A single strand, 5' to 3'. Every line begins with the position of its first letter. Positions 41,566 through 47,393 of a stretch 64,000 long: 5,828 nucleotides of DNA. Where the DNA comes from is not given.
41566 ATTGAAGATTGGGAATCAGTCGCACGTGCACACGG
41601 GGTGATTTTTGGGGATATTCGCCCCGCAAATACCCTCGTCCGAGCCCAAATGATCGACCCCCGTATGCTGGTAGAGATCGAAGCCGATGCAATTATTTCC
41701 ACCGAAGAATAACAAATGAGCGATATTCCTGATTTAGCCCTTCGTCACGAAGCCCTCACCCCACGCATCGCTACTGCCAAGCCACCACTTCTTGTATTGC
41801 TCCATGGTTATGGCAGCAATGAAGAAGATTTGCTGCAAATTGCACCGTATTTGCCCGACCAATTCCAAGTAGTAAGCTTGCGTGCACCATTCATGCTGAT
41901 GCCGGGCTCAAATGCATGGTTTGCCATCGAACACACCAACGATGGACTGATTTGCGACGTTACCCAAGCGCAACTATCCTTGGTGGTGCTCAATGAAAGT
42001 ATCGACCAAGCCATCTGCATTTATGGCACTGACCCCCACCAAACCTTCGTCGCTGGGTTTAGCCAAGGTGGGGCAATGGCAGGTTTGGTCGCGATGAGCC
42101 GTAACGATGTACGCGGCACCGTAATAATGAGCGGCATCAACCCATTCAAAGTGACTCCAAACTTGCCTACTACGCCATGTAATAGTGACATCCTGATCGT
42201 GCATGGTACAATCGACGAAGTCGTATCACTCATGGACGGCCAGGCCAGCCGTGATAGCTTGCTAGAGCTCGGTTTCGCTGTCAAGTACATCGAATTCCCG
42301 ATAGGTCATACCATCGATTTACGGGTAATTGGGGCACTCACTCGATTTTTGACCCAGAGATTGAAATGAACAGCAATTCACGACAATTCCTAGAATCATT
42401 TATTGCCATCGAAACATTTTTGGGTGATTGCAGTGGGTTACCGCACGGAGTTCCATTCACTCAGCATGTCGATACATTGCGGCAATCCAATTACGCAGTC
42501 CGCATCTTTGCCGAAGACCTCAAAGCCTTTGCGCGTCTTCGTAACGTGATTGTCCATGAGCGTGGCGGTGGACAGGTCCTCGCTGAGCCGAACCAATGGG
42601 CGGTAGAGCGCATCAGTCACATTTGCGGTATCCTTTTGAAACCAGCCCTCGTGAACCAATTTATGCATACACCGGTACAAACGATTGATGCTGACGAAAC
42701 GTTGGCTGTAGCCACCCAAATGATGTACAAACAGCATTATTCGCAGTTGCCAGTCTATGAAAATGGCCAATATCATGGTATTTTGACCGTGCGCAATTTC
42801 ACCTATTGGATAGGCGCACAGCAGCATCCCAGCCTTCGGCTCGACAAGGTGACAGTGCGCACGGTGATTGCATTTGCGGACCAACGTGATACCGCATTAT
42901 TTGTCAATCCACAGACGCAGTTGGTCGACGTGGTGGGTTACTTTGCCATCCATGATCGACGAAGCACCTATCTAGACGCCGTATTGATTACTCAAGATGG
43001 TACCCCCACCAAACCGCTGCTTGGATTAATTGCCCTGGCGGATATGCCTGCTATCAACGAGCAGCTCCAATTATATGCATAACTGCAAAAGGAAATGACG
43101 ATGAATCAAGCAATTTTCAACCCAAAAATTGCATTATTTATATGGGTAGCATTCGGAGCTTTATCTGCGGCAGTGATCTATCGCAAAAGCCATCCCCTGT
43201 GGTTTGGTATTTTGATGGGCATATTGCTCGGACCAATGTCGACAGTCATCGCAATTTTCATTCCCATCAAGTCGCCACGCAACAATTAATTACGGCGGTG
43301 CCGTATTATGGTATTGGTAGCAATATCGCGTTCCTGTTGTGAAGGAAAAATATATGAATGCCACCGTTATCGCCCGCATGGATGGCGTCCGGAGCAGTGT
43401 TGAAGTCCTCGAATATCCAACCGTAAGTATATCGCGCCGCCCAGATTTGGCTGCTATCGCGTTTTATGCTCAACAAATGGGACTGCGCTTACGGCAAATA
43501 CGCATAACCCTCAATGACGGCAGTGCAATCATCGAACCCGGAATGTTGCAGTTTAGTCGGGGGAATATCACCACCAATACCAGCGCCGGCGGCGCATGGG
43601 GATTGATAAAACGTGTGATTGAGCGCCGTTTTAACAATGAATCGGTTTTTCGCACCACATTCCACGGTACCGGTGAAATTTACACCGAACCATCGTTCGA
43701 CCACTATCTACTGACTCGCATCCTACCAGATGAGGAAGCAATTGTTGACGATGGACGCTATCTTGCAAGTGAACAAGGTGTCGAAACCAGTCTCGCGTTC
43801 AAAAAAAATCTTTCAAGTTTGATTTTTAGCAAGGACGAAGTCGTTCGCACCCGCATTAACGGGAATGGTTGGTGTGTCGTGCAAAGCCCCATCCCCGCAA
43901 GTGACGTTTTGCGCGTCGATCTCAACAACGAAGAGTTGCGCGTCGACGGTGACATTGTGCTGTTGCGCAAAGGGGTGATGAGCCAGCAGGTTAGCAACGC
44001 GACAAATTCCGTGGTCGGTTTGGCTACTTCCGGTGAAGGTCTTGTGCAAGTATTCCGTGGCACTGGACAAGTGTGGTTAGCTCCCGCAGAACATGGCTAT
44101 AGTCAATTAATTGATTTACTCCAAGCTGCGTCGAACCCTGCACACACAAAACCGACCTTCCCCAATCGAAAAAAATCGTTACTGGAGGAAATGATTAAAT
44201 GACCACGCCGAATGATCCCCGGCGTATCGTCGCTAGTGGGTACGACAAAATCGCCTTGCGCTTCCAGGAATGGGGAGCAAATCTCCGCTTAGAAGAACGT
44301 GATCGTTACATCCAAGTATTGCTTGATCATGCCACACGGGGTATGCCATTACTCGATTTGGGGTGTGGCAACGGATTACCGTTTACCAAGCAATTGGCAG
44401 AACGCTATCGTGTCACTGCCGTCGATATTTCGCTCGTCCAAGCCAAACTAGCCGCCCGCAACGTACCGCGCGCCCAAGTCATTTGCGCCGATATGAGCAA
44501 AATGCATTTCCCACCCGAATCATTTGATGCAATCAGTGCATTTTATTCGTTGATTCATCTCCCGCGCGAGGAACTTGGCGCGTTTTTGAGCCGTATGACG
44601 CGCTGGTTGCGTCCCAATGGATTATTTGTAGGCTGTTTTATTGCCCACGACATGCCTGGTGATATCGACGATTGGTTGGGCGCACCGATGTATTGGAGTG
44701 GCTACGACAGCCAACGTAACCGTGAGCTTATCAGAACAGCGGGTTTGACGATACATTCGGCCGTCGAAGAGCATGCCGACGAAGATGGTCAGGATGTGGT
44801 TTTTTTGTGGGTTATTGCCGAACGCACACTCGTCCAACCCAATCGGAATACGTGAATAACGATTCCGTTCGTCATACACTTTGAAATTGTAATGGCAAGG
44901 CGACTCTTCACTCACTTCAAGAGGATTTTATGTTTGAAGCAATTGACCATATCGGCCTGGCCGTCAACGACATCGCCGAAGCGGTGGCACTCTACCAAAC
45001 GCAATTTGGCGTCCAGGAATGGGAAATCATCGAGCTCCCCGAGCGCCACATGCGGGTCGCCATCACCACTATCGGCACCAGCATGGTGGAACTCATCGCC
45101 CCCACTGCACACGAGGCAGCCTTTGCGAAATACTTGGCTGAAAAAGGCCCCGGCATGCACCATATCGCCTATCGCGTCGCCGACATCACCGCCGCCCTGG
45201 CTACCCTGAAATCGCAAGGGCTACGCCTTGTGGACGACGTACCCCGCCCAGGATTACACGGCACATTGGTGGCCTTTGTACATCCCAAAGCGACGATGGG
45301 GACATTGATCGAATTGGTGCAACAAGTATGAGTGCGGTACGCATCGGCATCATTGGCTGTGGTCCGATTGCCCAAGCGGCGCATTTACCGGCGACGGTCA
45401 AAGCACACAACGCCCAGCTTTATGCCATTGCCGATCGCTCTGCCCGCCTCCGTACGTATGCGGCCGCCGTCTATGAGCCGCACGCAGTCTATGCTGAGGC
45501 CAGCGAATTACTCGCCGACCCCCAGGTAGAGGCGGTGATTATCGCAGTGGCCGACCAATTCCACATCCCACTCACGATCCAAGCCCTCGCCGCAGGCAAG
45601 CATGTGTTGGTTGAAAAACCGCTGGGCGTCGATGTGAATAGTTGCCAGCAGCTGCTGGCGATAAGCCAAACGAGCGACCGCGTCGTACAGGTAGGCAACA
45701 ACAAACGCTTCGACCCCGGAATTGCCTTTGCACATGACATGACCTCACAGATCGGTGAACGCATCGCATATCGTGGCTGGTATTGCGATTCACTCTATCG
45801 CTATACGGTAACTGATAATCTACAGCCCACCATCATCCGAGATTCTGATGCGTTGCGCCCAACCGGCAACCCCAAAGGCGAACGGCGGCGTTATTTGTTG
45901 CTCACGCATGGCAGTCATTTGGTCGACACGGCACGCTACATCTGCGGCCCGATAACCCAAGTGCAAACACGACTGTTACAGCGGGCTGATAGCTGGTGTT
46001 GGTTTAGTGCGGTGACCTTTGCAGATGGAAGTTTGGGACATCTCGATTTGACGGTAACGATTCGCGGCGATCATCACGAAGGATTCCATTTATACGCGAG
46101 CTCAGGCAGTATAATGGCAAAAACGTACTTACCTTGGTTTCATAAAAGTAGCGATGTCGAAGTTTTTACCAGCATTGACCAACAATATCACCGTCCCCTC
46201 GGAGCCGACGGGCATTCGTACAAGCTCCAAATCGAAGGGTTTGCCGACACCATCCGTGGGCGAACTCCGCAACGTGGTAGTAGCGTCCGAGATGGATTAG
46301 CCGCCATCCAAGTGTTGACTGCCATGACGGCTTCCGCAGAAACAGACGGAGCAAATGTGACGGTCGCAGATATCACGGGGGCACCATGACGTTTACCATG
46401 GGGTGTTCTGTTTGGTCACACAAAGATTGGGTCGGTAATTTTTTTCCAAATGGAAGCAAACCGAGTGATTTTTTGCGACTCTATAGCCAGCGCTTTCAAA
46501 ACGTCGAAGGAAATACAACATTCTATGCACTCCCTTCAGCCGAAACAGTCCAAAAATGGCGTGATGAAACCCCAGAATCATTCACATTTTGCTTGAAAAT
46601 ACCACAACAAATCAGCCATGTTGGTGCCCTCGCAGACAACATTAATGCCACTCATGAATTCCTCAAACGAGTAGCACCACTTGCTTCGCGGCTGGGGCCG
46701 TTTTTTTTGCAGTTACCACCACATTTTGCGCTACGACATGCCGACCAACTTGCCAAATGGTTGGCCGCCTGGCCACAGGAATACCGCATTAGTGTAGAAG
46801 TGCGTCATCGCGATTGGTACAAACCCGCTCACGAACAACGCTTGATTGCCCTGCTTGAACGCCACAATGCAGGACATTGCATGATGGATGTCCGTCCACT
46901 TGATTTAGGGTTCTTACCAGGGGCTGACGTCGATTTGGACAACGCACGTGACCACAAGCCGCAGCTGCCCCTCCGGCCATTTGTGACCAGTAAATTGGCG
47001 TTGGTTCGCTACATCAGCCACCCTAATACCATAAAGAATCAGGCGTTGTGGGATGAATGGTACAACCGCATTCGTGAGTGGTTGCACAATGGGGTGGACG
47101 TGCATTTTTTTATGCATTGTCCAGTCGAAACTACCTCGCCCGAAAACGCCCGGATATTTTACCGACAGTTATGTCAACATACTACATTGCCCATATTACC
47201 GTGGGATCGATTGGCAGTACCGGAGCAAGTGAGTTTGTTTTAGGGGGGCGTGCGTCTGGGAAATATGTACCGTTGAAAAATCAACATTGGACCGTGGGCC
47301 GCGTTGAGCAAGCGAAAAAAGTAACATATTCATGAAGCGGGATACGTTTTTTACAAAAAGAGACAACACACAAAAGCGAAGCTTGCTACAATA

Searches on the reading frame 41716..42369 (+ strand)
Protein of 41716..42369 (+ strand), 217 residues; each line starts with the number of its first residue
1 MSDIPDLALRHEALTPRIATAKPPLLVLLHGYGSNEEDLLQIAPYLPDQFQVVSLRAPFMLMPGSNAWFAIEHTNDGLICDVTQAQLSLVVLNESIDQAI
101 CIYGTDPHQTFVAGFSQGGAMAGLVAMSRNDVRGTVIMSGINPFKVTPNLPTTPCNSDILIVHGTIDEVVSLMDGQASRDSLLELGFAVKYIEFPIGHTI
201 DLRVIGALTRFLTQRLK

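Call 98: search_protein_families(library=pfam, proteins=[window:41716-42369:+], max_evalue=0.0001)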
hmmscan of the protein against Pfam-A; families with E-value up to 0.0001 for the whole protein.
window:41716-42369:+ (217 aa): 3 families
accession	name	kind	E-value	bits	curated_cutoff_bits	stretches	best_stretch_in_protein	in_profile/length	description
PF02230.22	Abhydrolase_2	-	6.3e-17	62.6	23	1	23-213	14-214/217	Phospholipase/Carboxylesterase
PF03959.19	FSH1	-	1.6e-05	25.2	21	1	29-199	10-200/211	Serine hydrolase (FSH1)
PF12697.13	Abhydrolase_6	-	5.4e-05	24.4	26.3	1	26-148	1-94/217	Alpha/beta hydrolase family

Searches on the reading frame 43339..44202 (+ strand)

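Call 98: search_protein_families(library=pfam, proteins=[window:43339-44202:+], max_evalue=0.0001)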
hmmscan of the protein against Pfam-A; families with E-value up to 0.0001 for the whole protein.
window:43339-44202:+ (287 aa): 1 family
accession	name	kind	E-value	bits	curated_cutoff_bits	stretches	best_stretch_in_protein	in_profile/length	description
PF01987.23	AIM24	-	1.2e-34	120.3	25.7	1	50-249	7-204/205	Mitochondrial biogenesis AIM24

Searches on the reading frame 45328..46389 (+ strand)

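Call 24: search_protein_families(library=pfam, proteins=[window:45328-46389:+], max_evalue=0.00001)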
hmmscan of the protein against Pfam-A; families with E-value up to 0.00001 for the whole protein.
window:45328-46389:+ (353 aa): 2 families
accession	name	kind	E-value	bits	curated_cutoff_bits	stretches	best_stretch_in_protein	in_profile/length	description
PF01408.29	GFO_IDH_MocA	-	1.3e-23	84.4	24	1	4-123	1-119/120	Oxidoreductase family, NAD-binding Rossmann fold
PF22725.1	GFO_IDH_MocA_C3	-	3.1e-06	27.6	27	0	189-262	44-123/124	GFO/IDH/MocA C-terminal domain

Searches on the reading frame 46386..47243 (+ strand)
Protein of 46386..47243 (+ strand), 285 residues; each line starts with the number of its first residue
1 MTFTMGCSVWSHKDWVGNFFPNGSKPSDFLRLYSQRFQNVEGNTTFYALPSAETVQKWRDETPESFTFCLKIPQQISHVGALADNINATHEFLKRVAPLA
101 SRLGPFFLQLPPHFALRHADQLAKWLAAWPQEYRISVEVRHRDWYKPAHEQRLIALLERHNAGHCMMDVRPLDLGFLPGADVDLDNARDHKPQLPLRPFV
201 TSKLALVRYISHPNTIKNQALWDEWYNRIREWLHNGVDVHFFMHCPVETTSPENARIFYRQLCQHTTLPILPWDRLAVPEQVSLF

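Call 24: search_protein_families(library=pfam, proteins=[window:46386-47243:+], max_evalue=0.00001)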
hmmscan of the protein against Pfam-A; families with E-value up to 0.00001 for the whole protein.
window:46386-47243:+ (285 aa): 1 family
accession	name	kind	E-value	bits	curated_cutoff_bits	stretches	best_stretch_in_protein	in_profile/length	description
PF01904.24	DUF72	-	1.1e-58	199.2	25.3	1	20-259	1-215/217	Protein of unknown function DUF72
